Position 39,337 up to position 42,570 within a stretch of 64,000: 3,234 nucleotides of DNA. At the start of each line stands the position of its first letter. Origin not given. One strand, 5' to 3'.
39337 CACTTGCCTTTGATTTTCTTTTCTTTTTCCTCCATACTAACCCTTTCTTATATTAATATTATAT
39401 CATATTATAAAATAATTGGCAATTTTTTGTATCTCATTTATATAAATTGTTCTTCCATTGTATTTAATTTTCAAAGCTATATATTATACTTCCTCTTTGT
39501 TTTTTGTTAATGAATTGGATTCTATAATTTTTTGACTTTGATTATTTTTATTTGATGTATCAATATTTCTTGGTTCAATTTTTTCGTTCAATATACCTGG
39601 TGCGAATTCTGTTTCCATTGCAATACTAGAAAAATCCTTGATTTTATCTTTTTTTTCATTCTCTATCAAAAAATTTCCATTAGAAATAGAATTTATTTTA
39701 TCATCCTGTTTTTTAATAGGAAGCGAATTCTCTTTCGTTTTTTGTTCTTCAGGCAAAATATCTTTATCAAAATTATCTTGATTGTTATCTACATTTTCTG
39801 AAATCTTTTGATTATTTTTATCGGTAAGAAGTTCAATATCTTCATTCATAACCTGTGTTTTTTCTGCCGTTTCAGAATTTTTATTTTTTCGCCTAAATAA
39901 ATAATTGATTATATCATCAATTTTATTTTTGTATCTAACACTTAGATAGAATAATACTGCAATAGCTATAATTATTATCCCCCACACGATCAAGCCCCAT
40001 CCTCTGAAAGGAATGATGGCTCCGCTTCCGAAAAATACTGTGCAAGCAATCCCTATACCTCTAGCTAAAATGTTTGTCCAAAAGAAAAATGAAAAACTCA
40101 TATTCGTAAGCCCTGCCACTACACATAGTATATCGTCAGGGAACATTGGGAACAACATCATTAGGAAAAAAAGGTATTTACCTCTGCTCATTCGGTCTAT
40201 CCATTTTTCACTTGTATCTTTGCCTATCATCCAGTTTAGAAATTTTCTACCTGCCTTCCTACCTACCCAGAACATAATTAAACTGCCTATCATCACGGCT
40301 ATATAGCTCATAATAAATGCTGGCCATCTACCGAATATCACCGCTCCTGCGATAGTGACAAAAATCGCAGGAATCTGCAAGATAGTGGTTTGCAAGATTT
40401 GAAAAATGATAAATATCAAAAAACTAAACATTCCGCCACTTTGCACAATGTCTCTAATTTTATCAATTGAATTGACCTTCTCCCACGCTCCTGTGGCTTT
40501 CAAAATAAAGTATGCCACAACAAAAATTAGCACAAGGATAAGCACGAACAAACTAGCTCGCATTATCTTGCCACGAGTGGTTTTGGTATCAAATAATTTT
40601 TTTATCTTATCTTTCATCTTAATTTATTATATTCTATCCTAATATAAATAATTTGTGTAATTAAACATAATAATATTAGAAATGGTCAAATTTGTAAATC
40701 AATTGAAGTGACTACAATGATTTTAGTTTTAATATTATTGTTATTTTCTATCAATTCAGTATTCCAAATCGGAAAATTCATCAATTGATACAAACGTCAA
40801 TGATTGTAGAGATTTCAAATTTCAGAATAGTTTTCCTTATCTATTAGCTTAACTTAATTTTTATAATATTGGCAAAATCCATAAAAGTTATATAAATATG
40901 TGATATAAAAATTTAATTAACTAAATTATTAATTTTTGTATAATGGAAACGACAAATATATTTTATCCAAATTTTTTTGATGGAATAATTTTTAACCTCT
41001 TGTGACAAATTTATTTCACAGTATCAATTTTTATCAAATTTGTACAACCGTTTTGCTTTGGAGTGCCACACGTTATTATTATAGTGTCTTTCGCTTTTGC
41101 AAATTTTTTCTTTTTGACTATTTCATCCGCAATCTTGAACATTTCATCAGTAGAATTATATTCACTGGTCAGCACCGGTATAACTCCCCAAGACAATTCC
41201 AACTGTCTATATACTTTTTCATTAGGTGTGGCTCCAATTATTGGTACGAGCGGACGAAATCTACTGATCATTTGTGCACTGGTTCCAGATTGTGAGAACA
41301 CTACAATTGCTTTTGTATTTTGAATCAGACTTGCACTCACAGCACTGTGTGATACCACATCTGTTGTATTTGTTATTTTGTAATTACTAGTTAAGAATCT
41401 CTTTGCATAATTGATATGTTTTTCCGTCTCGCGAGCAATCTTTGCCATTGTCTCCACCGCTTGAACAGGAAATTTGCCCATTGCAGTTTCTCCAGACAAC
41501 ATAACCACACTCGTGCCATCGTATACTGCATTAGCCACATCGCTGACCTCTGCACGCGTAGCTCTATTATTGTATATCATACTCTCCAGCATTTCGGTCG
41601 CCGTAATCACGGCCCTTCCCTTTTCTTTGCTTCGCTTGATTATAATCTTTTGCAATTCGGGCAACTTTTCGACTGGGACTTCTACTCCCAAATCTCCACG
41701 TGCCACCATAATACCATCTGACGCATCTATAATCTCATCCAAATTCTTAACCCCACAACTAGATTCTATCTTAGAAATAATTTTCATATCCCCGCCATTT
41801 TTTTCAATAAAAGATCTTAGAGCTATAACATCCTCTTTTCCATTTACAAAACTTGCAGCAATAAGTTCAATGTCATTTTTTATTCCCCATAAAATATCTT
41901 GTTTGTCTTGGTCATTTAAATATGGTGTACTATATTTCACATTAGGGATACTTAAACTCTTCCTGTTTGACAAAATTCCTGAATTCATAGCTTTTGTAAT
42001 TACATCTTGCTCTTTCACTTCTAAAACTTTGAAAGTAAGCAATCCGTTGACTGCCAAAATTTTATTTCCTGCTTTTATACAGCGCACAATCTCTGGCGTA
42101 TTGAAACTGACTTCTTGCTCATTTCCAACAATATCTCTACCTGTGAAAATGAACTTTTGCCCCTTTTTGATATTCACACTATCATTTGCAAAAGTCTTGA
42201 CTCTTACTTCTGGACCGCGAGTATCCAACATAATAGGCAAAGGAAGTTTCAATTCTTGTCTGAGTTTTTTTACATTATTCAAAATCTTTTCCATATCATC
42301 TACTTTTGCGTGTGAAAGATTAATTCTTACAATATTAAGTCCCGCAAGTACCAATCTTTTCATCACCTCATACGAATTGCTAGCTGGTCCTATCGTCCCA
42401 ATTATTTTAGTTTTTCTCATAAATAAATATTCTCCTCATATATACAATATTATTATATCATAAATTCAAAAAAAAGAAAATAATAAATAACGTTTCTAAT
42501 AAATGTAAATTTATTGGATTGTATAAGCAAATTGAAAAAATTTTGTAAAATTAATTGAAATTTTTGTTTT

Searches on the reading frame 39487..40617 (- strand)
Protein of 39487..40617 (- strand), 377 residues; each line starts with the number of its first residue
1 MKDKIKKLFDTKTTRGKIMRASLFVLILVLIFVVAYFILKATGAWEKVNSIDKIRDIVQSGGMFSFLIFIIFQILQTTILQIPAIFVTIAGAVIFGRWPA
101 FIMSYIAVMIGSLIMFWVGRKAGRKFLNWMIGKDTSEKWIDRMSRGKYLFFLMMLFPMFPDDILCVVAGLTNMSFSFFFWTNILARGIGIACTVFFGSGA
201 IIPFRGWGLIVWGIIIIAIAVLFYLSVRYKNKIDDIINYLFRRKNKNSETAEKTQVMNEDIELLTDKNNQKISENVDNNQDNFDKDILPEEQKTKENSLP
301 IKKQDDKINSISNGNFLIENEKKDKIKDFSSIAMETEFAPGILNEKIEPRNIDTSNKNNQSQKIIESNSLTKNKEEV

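Call 84: search_protein_families(library=pfam, proteins=[window:39487-40617:-], max_evalue=0.00001)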
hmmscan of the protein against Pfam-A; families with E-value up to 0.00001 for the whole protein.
window:39487-40617:- (377 aa): 1 family
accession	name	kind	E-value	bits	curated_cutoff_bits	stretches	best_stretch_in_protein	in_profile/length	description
PF09335.16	VTT_dom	-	2e-23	83.6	33.9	1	82-198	1-122/123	VTT domain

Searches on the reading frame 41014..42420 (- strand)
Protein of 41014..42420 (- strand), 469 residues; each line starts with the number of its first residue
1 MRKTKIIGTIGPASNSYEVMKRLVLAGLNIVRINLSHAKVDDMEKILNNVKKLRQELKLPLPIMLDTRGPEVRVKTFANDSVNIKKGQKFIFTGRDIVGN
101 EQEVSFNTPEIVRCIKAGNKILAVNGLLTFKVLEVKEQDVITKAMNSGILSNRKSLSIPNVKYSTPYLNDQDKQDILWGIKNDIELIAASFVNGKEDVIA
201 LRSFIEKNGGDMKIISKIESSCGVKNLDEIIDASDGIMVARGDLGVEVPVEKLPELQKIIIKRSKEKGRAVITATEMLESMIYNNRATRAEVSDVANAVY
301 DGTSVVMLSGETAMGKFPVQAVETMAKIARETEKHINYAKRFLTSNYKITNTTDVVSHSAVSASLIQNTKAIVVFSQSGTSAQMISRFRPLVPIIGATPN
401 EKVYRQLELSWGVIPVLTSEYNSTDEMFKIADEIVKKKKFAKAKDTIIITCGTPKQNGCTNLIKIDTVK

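Call 84: search_protein_families(library=pfam, proteins=[window:41014-42420:-], max_evalue=0.00001)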
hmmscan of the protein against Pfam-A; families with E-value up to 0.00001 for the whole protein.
window:41014-42420:- (469 aa): 2 families
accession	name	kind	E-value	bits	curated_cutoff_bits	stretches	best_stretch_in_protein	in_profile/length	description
PF00224.27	PK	-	6.2e-110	367.8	30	1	1-322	1-328/328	Pyruvate kinase, barrel domain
PF02887.21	PK_C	-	1.7e-34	118.8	28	1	355-465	2-113/114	Pyruvate kinase, alpha/beta domain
